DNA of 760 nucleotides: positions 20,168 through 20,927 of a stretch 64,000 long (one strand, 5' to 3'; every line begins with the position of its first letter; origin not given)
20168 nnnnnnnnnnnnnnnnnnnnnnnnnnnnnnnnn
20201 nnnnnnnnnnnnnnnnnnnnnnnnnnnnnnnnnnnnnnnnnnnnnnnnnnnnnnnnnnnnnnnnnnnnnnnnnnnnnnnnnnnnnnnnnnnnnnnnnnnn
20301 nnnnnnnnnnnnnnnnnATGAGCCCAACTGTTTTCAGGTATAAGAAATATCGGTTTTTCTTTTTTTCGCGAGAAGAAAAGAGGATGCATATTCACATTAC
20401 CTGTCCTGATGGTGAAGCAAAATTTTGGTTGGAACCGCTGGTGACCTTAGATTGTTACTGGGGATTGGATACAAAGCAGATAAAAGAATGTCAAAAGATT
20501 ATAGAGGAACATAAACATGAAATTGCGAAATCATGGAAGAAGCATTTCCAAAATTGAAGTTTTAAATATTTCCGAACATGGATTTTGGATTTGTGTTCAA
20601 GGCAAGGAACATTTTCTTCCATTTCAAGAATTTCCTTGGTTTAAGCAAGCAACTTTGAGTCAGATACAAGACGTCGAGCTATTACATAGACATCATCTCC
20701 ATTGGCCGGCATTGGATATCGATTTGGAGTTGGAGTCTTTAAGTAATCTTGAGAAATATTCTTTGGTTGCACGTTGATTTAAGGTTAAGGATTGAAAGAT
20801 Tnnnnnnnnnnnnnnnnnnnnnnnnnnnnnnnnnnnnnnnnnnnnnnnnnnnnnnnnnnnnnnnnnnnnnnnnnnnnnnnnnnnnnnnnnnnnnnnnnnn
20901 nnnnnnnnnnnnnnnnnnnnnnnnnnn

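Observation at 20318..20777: DUF4160/DUF2442 two-gene module translationally coupled inside the gltB-gltD operon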

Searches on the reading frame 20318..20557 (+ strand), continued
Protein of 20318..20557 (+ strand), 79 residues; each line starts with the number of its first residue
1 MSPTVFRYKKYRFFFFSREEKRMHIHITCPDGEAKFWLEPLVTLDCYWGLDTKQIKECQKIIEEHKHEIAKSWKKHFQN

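Call 50: predict_structure(alignment_id=A2)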
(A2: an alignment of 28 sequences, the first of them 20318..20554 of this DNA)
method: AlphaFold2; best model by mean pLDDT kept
length: 79 residues; sequences in the alignment: 28
mean_pLDDT: 86.6   pTM: 0.74
mean pLDDT of the five models: 86.6, 85.3, 84.0, 83.4, 81.9
residues with pLDDT >= 90: 39; 70-90: 33; 50-70: 7; < 50: 0
segments of 3 or more residues with pLDDT < 50: none
pLDDT, mean of each block of 10 residues (from residue 1): 81 77 88 91 92 94 90 79
secondary structure, 60 per line:
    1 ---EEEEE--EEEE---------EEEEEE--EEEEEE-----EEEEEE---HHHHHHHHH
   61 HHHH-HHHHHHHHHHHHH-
elements in order: E4-8 E11-14 E24-29 E32-37 E43-48 H52-64 H66-78

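Call 56: fold_search(model_id=the predicted structure, library=pdb)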
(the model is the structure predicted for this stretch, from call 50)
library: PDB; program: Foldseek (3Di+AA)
matches with E <= 10: 188; with E <= 0.001: 0
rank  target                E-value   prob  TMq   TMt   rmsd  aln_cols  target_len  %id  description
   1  5g2v                  6.9e-01  0.54  0.47  0.10   4.6        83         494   11  Structure of BT4656 in complex with its substrate D-Glucosamine-2-N, 6-O-disulfate. (released 2017-05-24)
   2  7p24                  1.2e+00  0.18  0.35  0.09   6.3        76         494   14  Sulfated host glycan recognition by carbohydrate sulfatases of the human gut microbiota (BT3177_S1_11) (released 2022-06-29)
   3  8h1r_B                1.7e+00  0.03  0.20  0.12  18.6        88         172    8  Crystal structure of LptDE-YifL complex (released 2023-10-25)
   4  2j04_C                1.8e+00  0.20  0.40  0.06  14.9        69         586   13  The tau60-tau91 subcomplex of yeast transcription factor IIIC (released 2006-10-23)
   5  9y9l_Y                2.5e+00  0.03  0.21  0.09  15.2        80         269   12  CP at the barbed end with one cofilin on second-to-last subunit (released 2026-03-04)
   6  8t55_C                2.7e+00  0.30  0.32  0.09   2.8        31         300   10  Co-crystal structure of the WD-repeat domain of human WDR91 in complex with MR46654 (released 2023-07-05)
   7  9gc3_C                2.8e+00  0.13  0.33  0.05  11.4        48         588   14  yeast TFIIIC TauB subcomplex bound to a tRNA gene (released 2024-11-27)
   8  8f8q_G                2.8e+00  0.03  0.22  0.10  16.3       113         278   15  Cryo-EM structure of the CapZ-capped barbed end of F-actin (released 2023-06-07)
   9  8shj_C                3.0e+00  0.28  0.32  0.09   2.8        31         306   10  Crystal structure of the WD-repeat domain of human WDR91 in complex with MR45279 (released 2023-07-05)
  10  7ksf                  3.0e+00  0.06  0.21  0.03   9.1        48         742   17  Crystal structure of Prototype Foamy Virus Protease-Reverse Transcriptase (native) (released 2021-08-11)
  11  8a0k_A                3.0e+00  0.04  0.24  0.14  11.9        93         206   11  crystal structure of the kinetoplastid kinetochore protein Trypanosoma brucei KKT3 Divergent Polo-Box domain (released 2022-06-15)
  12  3pgg_B                3.4e+00  0.04  0.21  0.20   9.7        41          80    7  Crystal structure of cryptosporidium parvum u6 snrna-associated sm-like protein lsm5 (released 2011-02-02)
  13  4jo8_A                3.6e+00  0.09  0.32  0.12   6.2        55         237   18  Crystal structure of the activating Ly49H receptor in complex with m157 (G1F strain) (released 2013-05-22)
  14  2v7s                  3.6e+00  0.04  0.21  0.11   8.2        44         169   11  Crystal structure of the putative lipoprotein LppA from Mycobacterium tuberculosis (released 2008-08-26)
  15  2j04_A                3.9e+00  0.13  0.40  0.06  13.1        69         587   14  The tau60-tau91 subcomplex of yeast transcription factor IIIC (released 2006-10-23)
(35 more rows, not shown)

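Call 64: search_dna_similar(query=window:20318-20554:+, collection=plasmids, mode=protein, max_rows=15)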
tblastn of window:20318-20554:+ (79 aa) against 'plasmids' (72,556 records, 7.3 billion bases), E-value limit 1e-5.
Records with a match: 4; places in all: 4; records where one place covers at least 80% of the query: 2.
Best place of each record, by identity: <60% 4.
By first word of the organism name: Pantoea 2; Aeromonas 1; Shewanella 1.
By predicted mobility (MOB-suite, as given by PLSDB): non-mobilizable 3; conjugative 1.
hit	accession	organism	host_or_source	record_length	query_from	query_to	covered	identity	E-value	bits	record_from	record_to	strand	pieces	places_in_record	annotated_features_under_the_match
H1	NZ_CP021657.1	Aeromonas salmonicida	culture,rock biofilm and bottom ...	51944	1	77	97%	50.6%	2e-13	70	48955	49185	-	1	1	DUF4160 domain-containing protein | DUF2442 domain-containing protein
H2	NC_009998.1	Shewanella baltica OS195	-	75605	1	77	97%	46.8%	2e-11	64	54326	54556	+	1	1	DUF4160 domain-containing protein | DUF2442 domain-containing protein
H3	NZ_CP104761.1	Pantoea piersonii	Homo sapiens,Cell culture,Unstimulated ...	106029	24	77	68%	38.9%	1e-6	50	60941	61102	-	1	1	DUF4160 domain-containing protein | DUF2442 domain-containing protein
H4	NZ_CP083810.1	Pantoea agglomerans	Eucalyptus grandis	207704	24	77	68%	38.9%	5e-6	49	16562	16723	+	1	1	DUF4160 domain-containing protein | DUF2442 domain-containing protein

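Call 65: search_dna_similar(query=window:20318-20554:+, collection=phages, mode=protein, max_rows=10)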
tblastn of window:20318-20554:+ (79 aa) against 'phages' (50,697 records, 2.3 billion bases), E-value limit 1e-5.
No match.

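Call 68: search_protein_families(library=pfam, alignment_id=A4, max_evalue=0.00001)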
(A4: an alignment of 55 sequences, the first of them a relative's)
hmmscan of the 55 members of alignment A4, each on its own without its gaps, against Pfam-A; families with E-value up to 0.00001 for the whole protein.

A. member 1, L064:1699-3906:- (736 aa): 0 families

B. families by the number of members that match (of 55 scanned): 85 families (the first 25 are shown)
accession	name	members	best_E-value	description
PF00117.34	GATase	4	5e-49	Glutamine amidotransferase class-I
PF00958.27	GMP_synt_C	4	5.7e-45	GMP synthase C terminal domain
PF08843.17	AbiEii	3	2.2e-17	Nucleotidyl transferase AbiEii toxin, Type IV TA system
PF02540.23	NAD_synthase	3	6.5e-10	NAD synthase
PF13424.12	TPR_12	2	8.9e-45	Tetratricopeptide repeat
PF00639.27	Rotamase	2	1.3e-40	PPIC-type PPIASE domain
PF07992.20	Pyr_redox_2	2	6.6e-38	Pyridine nucleotide-disulphide oxidoreductase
PF14691.11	Fer4_20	2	2e-37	Dihydroprymidine dehydrogenase domain II, 4Fe-4S cluster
PF13616.12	Rotamase_3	2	2.5e-35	PPIC-type PPIASE domain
PF13145.12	Rotamase_2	2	1.5e-34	PPIC-type PPIASE domain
PF00515.34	TPR_1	2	3.6e-32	Tetratricopeptide repeat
PF07719.23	TPR_2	2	4.3e-32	Tetratricopeptide repeat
PF13181.12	TPR_8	2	1.5e-17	Tetratricopeptide repeat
PF13374.12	TPR_10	2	3.7e-15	Tetratricopeptide repeat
PF00070.33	Pyr_redox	2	1.7e-13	Pyridine nucleotide-disulphide oxidoreductase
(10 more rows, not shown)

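Call 69: search_protein_families(library=pfam, proteins=[L134:3485-4639:+, L079:3498-4517:+, L087:3501-4040:+, L090:1754-2227:+, L110:1322-1858:+, L131:2809-3174:+, L110:84-695:+, L087:875-2518:+, L145:330-1067:+, L147:269-1327:+], max_evalue=0.00001)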
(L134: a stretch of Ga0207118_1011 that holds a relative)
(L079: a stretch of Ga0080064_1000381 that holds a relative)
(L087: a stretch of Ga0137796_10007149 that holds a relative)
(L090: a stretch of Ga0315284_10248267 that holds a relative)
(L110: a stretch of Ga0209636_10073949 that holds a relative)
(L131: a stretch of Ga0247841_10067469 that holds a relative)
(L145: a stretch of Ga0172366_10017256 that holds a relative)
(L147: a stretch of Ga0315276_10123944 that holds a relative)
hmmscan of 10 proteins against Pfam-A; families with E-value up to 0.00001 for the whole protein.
L134:3485-4639:+ (385 aa): 0 families

L079:3498-4517:+ (340 aa): 1 family
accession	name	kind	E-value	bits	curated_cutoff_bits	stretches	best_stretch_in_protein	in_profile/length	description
PF01208.23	URO-D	-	6.2e-122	407.4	23.9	1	7-337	5-345/346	Uroporphyrinogen decarboxylase (URO-D)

L087:3501-4040:+ (180 aa): 1 family
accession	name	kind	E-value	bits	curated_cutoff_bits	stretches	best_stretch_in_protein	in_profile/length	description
PF01641.26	SelR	-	8.6e-45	151.9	24.9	1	63-177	1-115/116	SelR domain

L090:1754-2227:+ (158 aa): 0 families

L110:1322-1858:+ (179 aa): 0 families

L131:2809-3174:+ (122 aa): 1 family
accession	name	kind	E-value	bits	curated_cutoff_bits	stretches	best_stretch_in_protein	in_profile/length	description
PF01026.27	TatD_DNase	-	7.7e-25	88.2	27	1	9-122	1-117/253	TatD related DNase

L110:84-695:+ (204 aa): 2 families
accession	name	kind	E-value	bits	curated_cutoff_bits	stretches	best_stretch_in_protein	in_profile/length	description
PF04191.18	PEMT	-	2.6e-10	41.1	25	1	69-136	37-104/105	Phospholipid methyltransferase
PF04140.19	ICMT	-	2e-06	28.6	24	1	43-131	5-94/95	Isoprenylcysteine carboxyl methyltransferase (ICMT) family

L087:875-2518:+ (548 aa): 1 family
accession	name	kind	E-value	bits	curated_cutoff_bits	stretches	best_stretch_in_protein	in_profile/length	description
PF00118.29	Cpn60_TCP1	-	2.2e-84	284.4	34.3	1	22-520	1-487/490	TCP-1/cpn60 chaperonin family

L145:330-1067:+ (246 aa): 2 families
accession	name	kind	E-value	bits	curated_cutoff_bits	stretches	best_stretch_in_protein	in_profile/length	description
PF01128.25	IspD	-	7.4e-56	189.8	27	1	5-227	1-220/221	2-C-methyl-D-erythritol 4-phosphate cytidylyltransferase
PF12804.13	NTP_transf_3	-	7.7e-06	26.6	27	0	7-57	1-48/160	MobA-like NTP transferase domain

L147:269-1327:+ (353 aa): 1 family
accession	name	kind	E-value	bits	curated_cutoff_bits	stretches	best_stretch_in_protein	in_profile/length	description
PF03747.19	ADP_ribosyl_GH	-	4.1e-64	217.5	26.2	1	13-287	1-286/287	ADP-ribosylglycohydrolase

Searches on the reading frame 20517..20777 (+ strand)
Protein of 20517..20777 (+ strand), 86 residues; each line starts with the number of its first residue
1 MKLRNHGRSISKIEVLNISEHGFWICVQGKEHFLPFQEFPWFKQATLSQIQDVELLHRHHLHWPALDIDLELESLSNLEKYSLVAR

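Call 6: search_protein_families(library=pfam, proteins=[window:20517-20777:+], max_evalue=0.01)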
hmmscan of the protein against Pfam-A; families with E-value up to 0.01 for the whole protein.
window:20517-20777:+ (86 aa): 1 family
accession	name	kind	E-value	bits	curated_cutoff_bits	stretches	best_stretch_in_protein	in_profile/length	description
PF10387.14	DUF2442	-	6.8e-14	52.3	23.9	1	13-79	2-70/72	Protein of unknown function (DUF2442)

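Call 9: find_encoding_contigs(protein=window:20517-20777:+, flank=10000, max_places=10)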
Protein window:20517-20777:+ (86 aa): 4 contigs read that carry it; 4 places shown.
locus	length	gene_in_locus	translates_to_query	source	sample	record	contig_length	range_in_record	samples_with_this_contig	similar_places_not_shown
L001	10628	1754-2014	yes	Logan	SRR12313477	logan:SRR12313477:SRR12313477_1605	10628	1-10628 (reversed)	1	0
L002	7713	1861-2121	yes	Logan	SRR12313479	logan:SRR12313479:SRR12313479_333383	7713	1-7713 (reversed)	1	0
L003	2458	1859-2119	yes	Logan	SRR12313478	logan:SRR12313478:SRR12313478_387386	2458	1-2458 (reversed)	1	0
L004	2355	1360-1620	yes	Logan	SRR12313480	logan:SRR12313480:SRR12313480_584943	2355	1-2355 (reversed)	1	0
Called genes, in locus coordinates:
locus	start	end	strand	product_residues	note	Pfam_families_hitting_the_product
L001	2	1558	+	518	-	?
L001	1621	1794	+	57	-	PF13711:DUF4160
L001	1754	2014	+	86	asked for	PF10387:DUF2442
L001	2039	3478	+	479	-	PF14691:Fer4_20, PF00070:Pyr_redox (faint), PF00890:FAD_binding_2 (weak), PF01266:DAO (faint), PF03486:HI0933_like (weak), PF07992:Pyr_redox_2, PF12831:FAD_oxidored (weak), PF13450:NAD_binding_8, +3 more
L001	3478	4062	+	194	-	-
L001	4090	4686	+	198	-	PF07719:TPR_2 (faint), PF13174:TPR_6 (faint), PF13181:TPR_8 (faint), PF13428:TPR_14 (faint), PF21033:RMD1-3 (faint), PF13414:TPR_11 (faint), PF14559:TPR_19 (weak), PF13432:TPR_16 (weak), +1 more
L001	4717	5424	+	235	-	-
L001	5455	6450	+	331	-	-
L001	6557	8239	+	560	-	PF05157:MshEN, PF13604:AAA_30 (faint), PF00437:T2SSE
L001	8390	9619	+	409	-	PF28597:T2SSF_N, PF00482:T2SSF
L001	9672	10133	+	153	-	PF07963:N_methyl (weak), PF08334:T2SSG, PF22434:PilW_C (weak)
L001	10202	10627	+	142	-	?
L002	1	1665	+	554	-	?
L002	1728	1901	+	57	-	PF13711:DUF4160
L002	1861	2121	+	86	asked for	PF10387:DUF2442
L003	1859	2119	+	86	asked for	PF10387:DUF2442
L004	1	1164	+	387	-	?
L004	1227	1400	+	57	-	PF13711:DUF4160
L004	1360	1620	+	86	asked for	PF10387:DUF2442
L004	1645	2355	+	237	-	?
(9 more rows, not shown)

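Call 18: find_homologous_proteins(query=window:20517-20774:+)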
Query window:20517-20774:+ (86 aa): 41 proteins with E <= 0.001 among 41 candidates.
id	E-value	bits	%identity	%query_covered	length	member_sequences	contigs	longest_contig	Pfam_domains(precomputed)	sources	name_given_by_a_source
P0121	5.1e-52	192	100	100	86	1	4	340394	PF10387.15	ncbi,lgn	-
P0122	2.5e-33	132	71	98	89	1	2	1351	PF10387.15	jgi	jgi:hypothetical protein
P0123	2.0e-29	119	64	100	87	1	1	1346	PF10387.15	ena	-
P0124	1.5e-28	117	57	100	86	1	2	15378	PF10387.15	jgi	-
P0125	8.6e-28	114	62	98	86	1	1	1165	PF10387.15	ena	-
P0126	2.8e-27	113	56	100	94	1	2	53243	PF10387.15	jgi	jgi:hypothetical protein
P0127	3.1e-27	112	55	100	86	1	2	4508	PF10387.15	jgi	-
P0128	5.1e-27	112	59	97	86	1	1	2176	PF10387.15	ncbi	-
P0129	9.9e-27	111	59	95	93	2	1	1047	PF10387.15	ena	-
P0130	1.1e-26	111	56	99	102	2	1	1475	PF10387.15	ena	-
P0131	6.5e-26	108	55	100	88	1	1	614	PF10387.15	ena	-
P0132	1.2e-25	107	59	100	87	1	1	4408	PF10387.15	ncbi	-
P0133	2.4e-25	106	61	88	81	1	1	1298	PF10387.15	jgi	jgi:hypothetical protein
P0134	2.0e-24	103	59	100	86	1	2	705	PF10387.15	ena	-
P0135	6.0e-24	102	59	87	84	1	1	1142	PF10387.15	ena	-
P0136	1.2e-23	101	55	100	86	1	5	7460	PF10387.15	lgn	-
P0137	1.5e-23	101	59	93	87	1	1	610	PF10387.15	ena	-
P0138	2.5e-23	100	58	93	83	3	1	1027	PF10387.15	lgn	-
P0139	3.0e-23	100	53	100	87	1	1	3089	PF10387.15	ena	-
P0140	3.1e-23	100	56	93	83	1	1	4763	PF10387.15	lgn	-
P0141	5.4e-23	99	50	100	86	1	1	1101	PF10387.15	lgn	-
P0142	1.3e-22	98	51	100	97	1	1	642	PF10387.15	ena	-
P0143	1.3e-22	98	53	100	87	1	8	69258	PF10387.15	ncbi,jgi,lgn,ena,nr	ncbi:MAG: DUF2442 domain-containing protein [Verrucomicrobia bacterium]|jgi:hypothetical protein|nr:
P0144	2.7e-22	97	58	93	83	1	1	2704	PF10387.15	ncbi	-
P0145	1.0e-21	95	51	100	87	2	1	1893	PF10387.15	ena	-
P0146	3.0e-21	93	51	100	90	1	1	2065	PF10387.15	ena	-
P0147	4.6e-21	93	53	93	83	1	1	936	PF10387.15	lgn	-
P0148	6.1e-21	92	53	93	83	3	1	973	PF10387.15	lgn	-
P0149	3.1e-20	90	53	93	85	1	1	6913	PF10387.15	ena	-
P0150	6.7e-20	89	51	94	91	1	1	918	PF10387.15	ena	-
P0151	1.0e-19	88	51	93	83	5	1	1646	PF10387.15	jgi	jgi:hypothetical protein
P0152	1.5e-19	88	50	100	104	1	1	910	PF10387.15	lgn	-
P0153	2.9e-19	87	51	93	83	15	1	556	PF10387.15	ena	-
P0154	3.2e-19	87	47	100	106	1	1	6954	PF10387.15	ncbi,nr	ncbi:MAG TPA: DUF2442 domain-containing protein [Gemmatimonadales bacterium]|nr:DUF2442 domain-conta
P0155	1.2e-18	85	48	98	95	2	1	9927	PF10387.15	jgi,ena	-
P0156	1.3e-18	85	48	100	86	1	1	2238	PF10387.15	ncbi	-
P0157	1.3e-18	85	51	93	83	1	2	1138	PF10387.15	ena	-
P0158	3.6e-18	83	51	93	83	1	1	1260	PF10387.15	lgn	-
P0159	9.2e-18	82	49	94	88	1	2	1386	PF10387.15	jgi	jgi:hypothetical protein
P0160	2.7e-12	65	62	58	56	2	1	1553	PF10387.15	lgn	-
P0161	1.8e-11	62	51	71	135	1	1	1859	PF10387.15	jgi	-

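Call 27: search_solved_structures(query=window:20517-20774:+, max_evalue=1, show_alignments=2)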
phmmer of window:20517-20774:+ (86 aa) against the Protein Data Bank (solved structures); distinct sequences matched with E-value up to 1: 2.
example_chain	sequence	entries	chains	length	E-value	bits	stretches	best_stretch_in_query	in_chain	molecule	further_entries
5nqw_C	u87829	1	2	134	0.4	14.5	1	22-62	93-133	026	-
2q5f_A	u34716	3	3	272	0.8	13.6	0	28-60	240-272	Probable inorganic polyphosphate/ATP-NAD kinase 1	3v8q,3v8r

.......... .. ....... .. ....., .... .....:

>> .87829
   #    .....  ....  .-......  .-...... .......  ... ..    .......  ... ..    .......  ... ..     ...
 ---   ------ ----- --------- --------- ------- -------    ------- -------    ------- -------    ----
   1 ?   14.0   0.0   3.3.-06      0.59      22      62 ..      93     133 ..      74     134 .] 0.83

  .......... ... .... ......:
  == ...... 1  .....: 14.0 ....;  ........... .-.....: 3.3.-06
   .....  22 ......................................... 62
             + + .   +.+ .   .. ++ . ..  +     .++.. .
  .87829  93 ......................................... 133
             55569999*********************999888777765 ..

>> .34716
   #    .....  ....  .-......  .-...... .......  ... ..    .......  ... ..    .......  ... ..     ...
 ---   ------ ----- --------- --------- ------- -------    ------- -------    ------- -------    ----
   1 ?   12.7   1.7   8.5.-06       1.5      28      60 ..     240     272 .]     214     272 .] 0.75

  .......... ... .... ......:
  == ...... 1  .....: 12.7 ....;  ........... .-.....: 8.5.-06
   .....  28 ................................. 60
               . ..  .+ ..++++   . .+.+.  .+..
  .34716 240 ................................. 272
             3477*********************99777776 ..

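Call 51: predict_structure(alignment_id=A3)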
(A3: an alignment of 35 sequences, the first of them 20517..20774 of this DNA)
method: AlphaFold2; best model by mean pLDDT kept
length: 86 residues; sequences in the alignment: 35
mean_pLDDT: 72.3   pTM: 0.54
mean pLDDT of the five models: 72.3, 72.2, 71.0, 68.5, 66.4
residues with pLDDT >= 90: 0; 70-90: 61; 50-70: 13; < 50: 12
segments of 3 or more residues with pLDDT < 50: 4-9, 84-86
pLDDT, mean of each block of 10 residues (from residue 1): 44 76 81 82 83 79 84 65 44
secondary structure, 60 per line:
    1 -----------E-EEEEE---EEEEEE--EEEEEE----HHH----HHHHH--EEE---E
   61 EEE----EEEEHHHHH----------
elements in order: E14-18 E22-27 E30-35 H47-51 E54-56 E60-63 E68-71 H72-76

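Call 57: fold_search(model_id=the predicted structure, library=pdb)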
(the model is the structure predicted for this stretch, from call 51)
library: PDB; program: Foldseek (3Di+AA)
matches with E <= 10: 376; with E <= 0.001: 0
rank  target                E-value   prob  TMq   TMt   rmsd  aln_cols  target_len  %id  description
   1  3k8r_A                4.4e-02  0.99  0.58  0.59   4.3        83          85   22  Crystal structure of protein of unknown function (YP_427503.1) from Rhodospirillum rubrum ATCC 11170 at 2.75 A resolut (released 2009-10-27)
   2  3k8r_B                6.0e-02  0.99  0.56  0.58   3.1        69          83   26  Crystal structure of protein of unknown function (YP_427503.1) from Rhodospirillum rubrum ATCC 11170 at 2.75 A resolut (released 2009-10-27)
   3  5kmp_B                7.5e-01  0.82  0.26  0.06   0.6        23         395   22  The structure of G164E variant of type II NADH dehydrogenase from Caldalkalibacillus thermarum (released 2017-01-25)
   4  9bct_E                8.5e-01  0.15  0.25  0.13  11.7        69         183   14  Cryo-EM structure of Thermococcus kodakarensis FttA-dependent transcription pre-termination complex containing 44 nt R (released 2024-07-31)
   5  5kmq_D                9.0e-01  0.72  0.26  0.06   0.7        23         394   22  The structure of I379E variant of type II NADH dehydrogenase from Caldalkalibacillus thermarum (released 2017-01-25)
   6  5kmq_A                9.6e-01  0.69  0.26  0.06   0.7        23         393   22  The structure of I379E variant of type II NADH dehydrogenase from Caldalkalibacillus thermarum (released 2017-01-25)
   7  5kmq_C                1.4e+00  0.57  0.26  0.06   0.7        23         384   22  The structure of I379E variant of type II NADH dehydrogenase from Caldalkalibacillus thermarum (released 2017-01-25)
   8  4ci0_C                1.5e+00  0.13  0.23  0.08   3.0        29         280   28  Electron cryo-microscopy of F420-reducing NiFe hydrogenase Frh (released 2014-02-26)
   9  1go3_M                1.6e+00  0.15  0.25  0.13   9.3        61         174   18  Structure of an archeal homolog of the eukaryotic RNA polymerase II RPB4/RPB7 complex (released 2001-12-07)
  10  3d6w_B                1.6e+00  0.06  0.23  0.20  12.8        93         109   13  LytTr DNA-binding domain of putative methyl-accepting/DNA response regulator from Bacillus cereus. (released 2008-07-15)
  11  1go3_E                1.7e+00  0.15  0.25  0.13   9.3        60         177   18  Structure of an archeal homolog of the eukaryotic RNA polymerase II RPB4/RPB7 complex (released 2001-12-07)
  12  4nwz_C                1.8e+00  0.51  0.26  0.06   0.7        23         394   22  Structure of bacterial type II NADH dehydrogenase from Caldalkalibacillus thermarum at 2.5A resolution (released 2014-02-19)
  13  2krs_MODEL_1_A        1.8e+00  0.23  0.25  0.28   2.1        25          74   16  Solution NMR structure of SH3 domain from CPF_0587 (fragment 415-479) from Clostridium perfringens. Northeast  (released 2010-01-26)
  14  6iry                  1.8e+00  0.13  0.33  0.09   6.8        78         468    6  Crystal structure of the zebrafish cap-specific adenosine methyltransferase bound to SAH (released 2018-12-05)
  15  6irx                  1.9e+00  0.25  0.30  0.06   2.7        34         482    9  Crystal structure of the zebrafish cap-specific adenosine methyltransferase (released 2018-12-05)
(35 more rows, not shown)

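Call 58: list_cluster_members(proteins=[P0121, P0017])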
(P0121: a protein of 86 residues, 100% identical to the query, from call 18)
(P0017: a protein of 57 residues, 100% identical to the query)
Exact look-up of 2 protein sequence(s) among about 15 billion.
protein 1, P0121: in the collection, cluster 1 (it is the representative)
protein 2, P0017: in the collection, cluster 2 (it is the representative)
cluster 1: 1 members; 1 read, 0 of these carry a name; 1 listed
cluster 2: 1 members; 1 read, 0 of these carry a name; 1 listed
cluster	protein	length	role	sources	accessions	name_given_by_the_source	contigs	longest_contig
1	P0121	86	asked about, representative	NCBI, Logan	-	-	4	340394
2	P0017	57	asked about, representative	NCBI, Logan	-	-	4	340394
